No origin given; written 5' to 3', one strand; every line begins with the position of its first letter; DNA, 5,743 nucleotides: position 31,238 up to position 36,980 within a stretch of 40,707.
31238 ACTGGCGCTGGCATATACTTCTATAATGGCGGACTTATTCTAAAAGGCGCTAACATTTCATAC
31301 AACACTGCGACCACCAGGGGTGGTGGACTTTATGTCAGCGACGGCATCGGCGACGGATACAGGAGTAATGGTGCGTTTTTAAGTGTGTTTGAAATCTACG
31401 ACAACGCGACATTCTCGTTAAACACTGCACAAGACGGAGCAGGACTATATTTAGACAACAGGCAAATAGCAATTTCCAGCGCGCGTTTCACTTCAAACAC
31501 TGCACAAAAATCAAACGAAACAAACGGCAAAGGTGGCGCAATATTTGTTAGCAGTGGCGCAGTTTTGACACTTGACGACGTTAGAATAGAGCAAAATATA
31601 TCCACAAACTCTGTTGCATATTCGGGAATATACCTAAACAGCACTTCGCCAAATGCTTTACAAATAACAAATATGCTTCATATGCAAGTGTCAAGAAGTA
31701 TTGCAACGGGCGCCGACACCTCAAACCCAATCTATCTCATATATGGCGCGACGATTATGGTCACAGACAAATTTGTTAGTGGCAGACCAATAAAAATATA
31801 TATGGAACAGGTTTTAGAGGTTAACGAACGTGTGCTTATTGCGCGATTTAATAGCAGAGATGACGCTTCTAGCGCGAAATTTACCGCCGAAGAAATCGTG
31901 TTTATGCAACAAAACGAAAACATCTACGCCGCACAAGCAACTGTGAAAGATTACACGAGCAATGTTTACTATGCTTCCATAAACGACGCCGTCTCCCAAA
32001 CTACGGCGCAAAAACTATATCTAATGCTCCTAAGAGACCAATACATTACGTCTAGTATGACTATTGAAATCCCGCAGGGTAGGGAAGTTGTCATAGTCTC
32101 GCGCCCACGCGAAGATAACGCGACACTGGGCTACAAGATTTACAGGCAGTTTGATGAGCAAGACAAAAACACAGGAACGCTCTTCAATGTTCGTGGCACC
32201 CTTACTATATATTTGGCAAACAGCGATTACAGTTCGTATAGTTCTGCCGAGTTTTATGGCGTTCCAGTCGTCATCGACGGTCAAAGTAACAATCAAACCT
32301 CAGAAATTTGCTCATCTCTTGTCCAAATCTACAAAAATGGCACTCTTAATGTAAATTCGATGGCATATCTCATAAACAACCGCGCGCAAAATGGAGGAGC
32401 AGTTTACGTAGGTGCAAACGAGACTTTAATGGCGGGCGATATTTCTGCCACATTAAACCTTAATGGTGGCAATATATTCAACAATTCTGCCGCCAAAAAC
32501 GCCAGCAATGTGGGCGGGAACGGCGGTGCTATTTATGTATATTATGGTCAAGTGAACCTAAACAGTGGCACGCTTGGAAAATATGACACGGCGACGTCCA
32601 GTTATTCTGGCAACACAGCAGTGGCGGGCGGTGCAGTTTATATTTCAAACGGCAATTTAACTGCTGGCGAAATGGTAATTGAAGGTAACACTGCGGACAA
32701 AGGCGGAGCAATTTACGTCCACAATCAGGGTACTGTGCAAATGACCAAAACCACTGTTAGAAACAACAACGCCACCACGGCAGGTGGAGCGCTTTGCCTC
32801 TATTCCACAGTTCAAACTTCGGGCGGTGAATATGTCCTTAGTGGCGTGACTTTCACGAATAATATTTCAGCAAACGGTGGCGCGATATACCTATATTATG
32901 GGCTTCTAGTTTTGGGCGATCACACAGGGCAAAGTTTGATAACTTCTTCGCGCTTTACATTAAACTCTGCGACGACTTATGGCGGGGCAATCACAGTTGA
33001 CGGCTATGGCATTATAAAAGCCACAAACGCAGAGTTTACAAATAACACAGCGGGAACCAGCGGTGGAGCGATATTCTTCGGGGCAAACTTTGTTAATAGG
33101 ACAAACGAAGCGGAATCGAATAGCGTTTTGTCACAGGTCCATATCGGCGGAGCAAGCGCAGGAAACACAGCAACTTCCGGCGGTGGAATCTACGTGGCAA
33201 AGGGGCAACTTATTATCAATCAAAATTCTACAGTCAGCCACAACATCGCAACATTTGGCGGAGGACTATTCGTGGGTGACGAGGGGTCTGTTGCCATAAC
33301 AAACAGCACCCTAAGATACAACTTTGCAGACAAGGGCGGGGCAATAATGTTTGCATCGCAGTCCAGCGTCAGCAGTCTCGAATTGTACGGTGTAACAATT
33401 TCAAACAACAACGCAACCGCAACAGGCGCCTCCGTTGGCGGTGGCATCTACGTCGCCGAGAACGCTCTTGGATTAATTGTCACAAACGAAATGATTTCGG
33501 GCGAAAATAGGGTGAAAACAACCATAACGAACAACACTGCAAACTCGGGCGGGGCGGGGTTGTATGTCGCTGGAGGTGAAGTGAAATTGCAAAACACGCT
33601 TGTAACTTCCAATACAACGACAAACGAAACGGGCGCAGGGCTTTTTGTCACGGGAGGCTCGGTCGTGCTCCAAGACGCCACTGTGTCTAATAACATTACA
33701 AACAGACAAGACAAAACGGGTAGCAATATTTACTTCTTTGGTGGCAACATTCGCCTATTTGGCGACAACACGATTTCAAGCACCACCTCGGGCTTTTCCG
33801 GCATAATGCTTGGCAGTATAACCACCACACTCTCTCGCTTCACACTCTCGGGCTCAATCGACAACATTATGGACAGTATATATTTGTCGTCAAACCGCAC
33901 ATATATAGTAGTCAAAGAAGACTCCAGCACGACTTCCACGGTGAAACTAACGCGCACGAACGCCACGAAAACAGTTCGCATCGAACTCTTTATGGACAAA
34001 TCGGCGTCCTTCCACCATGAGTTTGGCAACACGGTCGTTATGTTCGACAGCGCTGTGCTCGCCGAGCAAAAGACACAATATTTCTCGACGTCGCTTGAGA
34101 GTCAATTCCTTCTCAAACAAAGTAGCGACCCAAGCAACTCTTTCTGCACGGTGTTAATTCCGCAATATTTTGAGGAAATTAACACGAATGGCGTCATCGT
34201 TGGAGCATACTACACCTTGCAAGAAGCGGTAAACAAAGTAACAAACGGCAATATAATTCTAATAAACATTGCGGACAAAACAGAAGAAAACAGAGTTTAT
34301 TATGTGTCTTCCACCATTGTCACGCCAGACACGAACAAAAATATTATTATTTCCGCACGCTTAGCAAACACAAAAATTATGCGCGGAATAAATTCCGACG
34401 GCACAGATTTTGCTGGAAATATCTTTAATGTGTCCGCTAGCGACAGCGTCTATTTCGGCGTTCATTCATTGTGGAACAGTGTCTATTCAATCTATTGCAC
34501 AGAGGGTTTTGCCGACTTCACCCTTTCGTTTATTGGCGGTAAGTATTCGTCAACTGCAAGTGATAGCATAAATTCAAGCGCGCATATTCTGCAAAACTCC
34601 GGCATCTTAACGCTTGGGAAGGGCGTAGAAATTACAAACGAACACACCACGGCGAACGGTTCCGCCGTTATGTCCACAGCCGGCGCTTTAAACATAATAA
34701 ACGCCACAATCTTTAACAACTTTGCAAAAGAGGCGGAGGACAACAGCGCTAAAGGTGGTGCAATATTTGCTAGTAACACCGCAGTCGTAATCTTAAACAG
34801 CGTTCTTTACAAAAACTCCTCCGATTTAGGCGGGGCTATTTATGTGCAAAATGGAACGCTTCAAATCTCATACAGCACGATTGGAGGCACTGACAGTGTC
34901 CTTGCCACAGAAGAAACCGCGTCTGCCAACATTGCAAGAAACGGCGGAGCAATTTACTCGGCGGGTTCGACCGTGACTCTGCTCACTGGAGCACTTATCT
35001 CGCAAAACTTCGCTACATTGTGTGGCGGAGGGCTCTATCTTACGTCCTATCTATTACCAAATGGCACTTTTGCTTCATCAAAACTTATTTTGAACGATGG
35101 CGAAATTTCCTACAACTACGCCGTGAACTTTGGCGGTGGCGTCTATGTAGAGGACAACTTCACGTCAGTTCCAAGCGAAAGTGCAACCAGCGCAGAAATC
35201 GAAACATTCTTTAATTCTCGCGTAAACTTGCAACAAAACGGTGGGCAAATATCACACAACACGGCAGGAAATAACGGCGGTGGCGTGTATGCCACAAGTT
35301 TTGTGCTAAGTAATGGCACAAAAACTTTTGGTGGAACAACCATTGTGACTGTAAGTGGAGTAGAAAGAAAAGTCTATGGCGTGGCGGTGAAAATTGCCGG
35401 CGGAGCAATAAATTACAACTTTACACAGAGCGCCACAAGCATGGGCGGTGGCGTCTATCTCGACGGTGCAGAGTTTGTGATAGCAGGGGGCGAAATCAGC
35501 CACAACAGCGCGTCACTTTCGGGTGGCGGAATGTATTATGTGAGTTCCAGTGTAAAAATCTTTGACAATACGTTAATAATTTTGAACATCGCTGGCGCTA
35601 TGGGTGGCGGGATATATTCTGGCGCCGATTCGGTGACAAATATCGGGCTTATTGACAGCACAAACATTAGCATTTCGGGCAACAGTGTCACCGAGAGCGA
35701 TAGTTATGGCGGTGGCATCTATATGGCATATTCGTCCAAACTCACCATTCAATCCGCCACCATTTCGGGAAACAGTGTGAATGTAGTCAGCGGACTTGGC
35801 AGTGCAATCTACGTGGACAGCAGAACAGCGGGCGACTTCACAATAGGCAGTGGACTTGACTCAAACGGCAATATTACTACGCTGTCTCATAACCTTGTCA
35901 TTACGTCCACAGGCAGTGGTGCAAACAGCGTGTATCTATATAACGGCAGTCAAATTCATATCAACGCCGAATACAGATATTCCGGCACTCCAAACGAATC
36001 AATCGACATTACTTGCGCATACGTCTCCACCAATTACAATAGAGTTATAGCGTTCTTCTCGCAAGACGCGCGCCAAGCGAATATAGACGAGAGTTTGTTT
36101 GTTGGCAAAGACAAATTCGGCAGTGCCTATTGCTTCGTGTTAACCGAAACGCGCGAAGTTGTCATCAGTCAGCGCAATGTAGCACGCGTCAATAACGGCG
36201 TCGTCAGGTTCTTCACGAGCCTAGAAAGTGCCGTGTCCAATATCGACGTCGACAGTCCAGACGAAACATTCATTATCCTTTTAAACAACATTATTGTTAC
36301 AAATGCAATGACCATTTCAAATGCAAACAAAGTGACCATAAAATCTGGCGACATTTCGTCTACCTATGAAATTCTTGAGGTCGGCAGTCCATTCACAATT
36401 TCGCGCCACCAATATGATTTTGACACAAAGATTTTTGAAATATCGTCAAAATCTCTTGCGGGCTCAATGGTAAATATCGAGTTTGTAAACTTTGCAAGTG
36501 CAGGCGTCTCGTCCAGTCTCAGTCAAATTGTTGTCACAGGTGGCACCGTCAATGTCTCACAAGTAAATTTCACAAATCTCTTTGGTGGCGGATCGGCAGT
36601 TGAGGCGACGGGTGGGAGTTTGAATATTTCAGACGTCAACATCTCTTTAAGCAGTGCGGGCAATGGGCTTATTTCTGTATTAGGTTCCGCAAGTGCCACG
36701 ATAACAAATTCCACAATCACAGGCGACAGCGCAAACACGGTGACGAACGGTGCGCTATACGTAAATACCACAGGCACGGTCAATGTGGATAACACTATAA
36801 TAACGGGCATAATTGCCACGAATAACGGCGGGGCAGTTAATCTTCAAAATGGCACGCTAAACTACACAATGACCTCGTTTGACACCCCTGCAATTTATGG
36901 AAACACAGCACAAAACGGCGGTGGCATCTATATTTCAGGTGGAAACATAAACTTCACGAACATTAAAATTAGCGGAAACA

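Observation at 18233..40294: Seven paralogous beta-helix modules with a shared N-cap/C-cap grammar; composite [Flg_new array + beta-helix] units appear to have been duplicated as blocks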

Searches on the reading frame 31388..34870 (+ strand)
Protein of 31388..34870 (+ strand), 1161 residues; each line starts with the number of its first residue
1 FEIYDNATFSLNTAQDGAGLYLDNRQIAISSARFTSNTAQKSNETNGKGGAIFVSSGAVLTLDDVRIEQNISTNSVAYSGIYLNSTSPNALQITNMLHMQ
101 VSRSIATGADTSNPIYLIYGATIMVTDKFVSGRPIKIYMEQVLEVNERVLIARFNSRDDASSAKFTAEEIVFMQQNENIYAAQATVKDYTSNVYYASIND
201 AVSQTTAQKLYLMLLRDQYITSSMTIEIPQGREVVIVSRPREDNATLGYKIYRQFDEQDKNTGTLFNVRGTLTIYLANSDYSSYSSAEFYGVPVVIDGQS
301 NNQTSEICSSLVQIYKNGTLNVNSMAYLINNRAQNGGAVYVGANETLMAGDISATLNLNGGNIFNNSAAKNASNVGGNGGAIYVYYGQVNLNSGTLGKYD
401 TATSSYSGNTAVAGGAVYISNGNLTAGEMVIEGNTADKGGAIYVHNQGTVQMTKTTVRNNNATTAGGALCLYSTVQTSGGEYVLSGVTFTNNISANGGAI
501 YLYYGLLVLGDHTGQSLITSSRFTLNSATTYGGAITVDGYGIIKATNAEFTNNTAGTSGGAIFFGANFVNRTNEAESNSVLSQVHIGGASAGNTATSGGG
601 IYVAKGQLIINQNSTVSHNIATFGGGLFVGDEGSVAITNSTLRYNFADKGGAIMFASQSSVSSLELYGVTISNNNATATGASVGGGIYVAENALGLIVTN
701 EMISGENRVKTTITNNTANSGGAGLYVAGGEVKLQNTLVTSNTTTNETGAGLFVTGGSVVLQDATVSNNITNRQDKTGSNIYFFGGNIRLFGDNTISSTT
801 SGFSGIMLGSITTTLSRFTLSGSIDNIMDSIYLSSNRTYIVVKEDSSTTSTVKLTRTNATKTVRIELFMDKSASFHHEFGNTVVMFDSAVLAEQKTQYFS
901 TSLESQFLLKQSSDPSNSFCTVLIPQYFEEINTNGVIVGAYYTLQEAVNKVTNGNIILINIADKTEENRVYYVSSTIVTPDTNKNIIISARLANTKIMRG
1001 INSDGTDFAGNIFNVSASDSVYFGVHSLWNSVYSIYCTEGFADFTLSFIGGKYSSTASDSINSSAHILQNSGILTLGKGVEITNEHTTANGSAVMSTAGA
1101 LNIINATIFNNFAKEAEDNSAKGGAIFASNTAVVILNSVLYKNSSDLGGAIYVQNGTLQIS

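Call 35: search_protein_families(library=ncbifam, proteins=[window:31388-34870:+], max_evalue=0.01)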
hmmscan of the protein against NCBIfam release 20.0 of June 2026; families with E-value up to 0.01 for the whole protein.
window:31388-34870:+ (1161 aa): 1 family
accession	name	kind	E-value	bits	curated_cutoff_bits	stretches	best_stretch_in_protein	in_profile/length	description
TIGR01376.1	POMP_repeat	repeat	7.2e-07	28.7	15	0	548-568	5-25/28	polymorphic outer membrane protein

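Call 37: predict_structure(alignment_id=A1)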
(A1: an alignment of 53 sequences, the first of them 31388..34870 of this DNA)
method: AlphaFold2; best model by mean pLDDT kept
length: 1161 residues; sequences in the alignment: 53
mean_pLDDT: 64.2   pTM: 0.67
mean pLDDT of the five models: 64.2, 63.4, 62.7, 60.3, 59.3
residues with pLDDT >= 90: 386; 70-90: 154; 50-70: 131; < 50: 490
segments of 3 or more residues with pLDDT < 50: 1-119, 130-142, 182-190, 278-289, 570-580, 824-839, 843-1102, 1104-1125, 1129-1132, 1136-1138, 1140-1149, 1152-1155, 1159-1161
pLDDT, mean of each block of 10 residues (from residue 1): 35 40 36 33 36 38 35 36 36 32 36 45 70 46 53 57 62 57 46 80 91 89 89 89 65 75 86 69 47 83 70 95 92 93 73 88 92 81 96 92 85 97 96 97 95 97 97 87 96 98 94 70 97 95 92 97 78 47 74 96 93 93 96 93 97 92 93 88 94 82 71 96 95 95 91 94 93 73 89 83 58 56 48 45 42 30 29 31 40 32 29 35 27 30 30 28 32 31 31 30 36 29 24 26 28 29 28 34 36 38 45 38 45 49 44 49 41
secondary structure, 60 per line:
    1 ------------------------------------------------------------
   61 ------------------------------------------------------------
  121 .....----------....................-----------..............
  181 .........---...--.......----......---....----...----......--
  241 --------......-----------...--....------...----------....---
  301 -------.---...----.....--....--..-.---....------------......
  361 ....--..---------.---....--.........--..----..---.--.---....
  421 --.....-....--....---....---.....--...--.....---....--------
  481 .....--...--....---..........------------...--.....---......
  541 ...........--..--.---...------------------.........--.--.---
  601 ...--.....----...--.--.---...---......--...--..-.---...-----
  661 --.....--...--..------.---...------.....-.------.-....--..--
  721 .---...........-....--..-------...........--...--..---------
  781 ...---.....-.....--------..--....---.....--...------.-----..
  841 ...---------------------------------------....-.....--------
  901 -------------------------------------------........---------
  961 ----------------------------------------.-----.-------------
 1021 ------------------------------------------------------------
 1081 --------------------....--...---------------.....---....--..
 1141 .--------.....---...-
elements in order (helices of 4 or more, strands of 3 or more residues): E121-125 H136-155 H167-189 E193-195 H198-204 E209-214 E218-221 E226-228 E233-238 E249-254 E266-268 E271-274 E294-297 E312-314 E319-323 E326-329 E339-342 E355-364 E382-385 E388-396 E417-420 E423-427 E429-432 E435-438 E442-445 E449-453 E456-458 E461-465 E469-472 E481-485 E488-490 E493-496 E500-509 E522-524 E527-531 E535-551 E562-564 E583-591 E601-603 E606-610 E615-617 E627-629 E633-638 E641-643 E653-655 E663-667 E670-672 E687-689 E696-700 E711-714 E725-735 E737-740 E752-762 E765-767 E781-783 E787-791 E793-797 E810-813 E817-821 E839-843 E883-886 H888-892 H944-951 E1101-1104 E1107-1109 E1125-1129 E1133-1136 E1139-1141 E1150-1154 E1158-1160

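Call 42: fold_search(model_id=the predicted structure, library=pdb)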
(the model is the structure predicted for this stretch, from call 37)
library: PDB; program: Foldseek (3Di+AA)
matches with E <= 10: 187; with E <= 0.001: 0
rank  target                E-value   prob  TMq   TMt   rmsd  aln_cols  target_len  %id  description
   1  7ko9                  1.1e-02  0.82  0.14  0.24  16.9       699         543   12  Crystal structure of antigen 43 from uropathogenic Escherichia coli UTI89 (released 2022-03-09)
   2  9cdv_A                1.1e-02  0.99  0.13  0.29  12.1       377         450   13  Crystal Structure of Rhombotarget A (released 2025-07-02)
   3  9cdu_A                1.4e-02  0.99  0.16  0.36   9.0       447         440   11  Crystal Structure of Rhombotarget A-peptide Complex (released 2025-07-02)
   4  7koh_A                1.8e-02  0.47  0.13  0.21  17.4       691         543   11  Crystal structure of antigen 43 from Escherichia coli EDL933 (released 2022-03-09)
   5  9cdu_C                1.9e-02  0.63  0.12  0.22  17.2       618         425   13  Crystal Structure of Rhombotarget A-peptide Complex (released 2025-07-02)
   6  4mr0_A                2.4e-02  0.35  0.12  0.21  15.0       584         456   10  Crystal structure of PfbA, a surface adhesin of Streptococcus pneumoniae (released 2014-02-05)
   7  7dmk_A                3.0e-02  0.25  0.11  0.17  24.4       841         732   10  PL6 alginate lyase BcAlyPL6 (released 2021-10-06)
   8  8bwk_C                3.5e-02  0.33  0.14  0.20  24.0       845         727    9  Metagenomic derived PL6 alginate lyase (released 2023-12-20)
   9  4mr0_B                4.4e-02  0.33  0.11  0.22  16.3       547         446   10  Crystal structure of PfbA, a surface adhesin of Streptococcus pneumoniae (released 2014-02-05)
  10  7w1c_E                7.8e-02  0.38  0.15  0.22  14.5       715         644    9  Crystal structure of Klebsiella pneumoniae K1 capsule-specific polysaccharide lyase in a P1 crystal form (released 2022-05-18)
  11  9cdv_B                8.1e-02  0.30  0.11  0.22  15.3       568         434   13  Crystal Structure of Rhombotarget A (released 2025-07-02)
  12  7w1c_D                8.9e-02  0.47  0.17  0.25  12.9       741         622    9  Crystal structure of Klebsiella pneumoniae K1 capsule-specific polysaccharide lyase in a P1 crystal form (released 2022-05-18)
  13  4y9v_A                8.9e-02  0.28  0.15  0.24  16.2       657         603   11  Gp54 tailspike of Acinetobacter baumannii bacteriophage AP22 in complex with A. baumannii capsular saccharide (released 2017-02-01)
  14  7bz0_A                9.3e-02  0.35  0.13  0.24  14.3       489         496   12  complex structure of alginate lyase AlyF-OU02 with G6 (released 2021-03-10)
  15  3eqn_A                9.3e-02  0.16  0.12  0.16  25.2       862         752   10  Crystal structure of beta-1,3-glucanase from Phanerochaete chrysosporium (Lam55A) (released 2009-02-03)
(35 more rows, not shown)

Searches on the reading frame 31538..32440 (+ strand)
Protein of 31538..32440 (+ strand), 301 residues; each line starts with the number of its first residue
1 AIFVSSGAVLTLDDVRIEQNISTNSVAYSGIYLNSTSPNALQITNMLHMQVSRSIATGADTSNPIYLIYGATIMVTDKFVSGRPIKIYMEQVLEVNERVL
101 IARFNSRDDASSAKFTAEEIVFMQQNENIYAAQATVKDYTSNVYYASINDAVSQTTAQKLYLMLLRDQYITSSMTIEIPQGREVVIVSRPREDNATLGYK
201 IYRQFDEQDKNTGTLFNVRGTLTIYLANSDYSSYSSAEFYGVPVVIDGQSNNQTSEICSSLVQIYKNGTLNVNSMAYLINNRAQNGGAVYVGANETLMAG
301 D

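Call 59: find_related_loci(query=window:31538-32440:+, collection=metagenome_contigs, flank=10000)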
Query window:31538-32440:+ (301 aa) in metagenome_contigs; peptide patterns used: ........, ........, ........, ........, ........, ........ (x = any residue, [..] = any of these).
52 stretches matched a pattern, but none encodes a relative of the query by tblastn (E <= 1e-3).

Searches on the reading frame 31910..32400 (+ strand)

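Call 66: search_protein_families(library=pfam, proteins=[window:31910-32400:+], max_evalue=5)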
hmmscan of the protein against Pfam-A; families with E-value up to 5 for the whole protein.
window:31910-32400:+ (163 aa): 1 family
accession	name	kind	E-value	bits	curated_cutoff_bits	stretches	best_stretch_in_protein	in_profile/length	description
PF18297.6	NFACT-R_2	-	0.095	13.3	26.9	1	99-145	25-70/104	NFACT protein RNA binding domain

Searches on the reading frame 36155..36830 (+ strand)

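Call 66: search_protein_families(library=pfam, proteins=[window:36155-36830:+], max_evalue=5)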
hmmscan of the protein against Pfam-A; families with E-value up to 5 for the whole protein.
window:36155-36830:+ (225 aa): 1 family
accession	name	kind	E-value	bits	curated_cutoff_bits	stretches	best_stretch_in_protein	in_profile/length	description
PF21461.3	HL_N-beta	-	1.8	8.9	27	0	187-211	17-41/57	Hyaluronate lyase, N-terminal beta-sheet domain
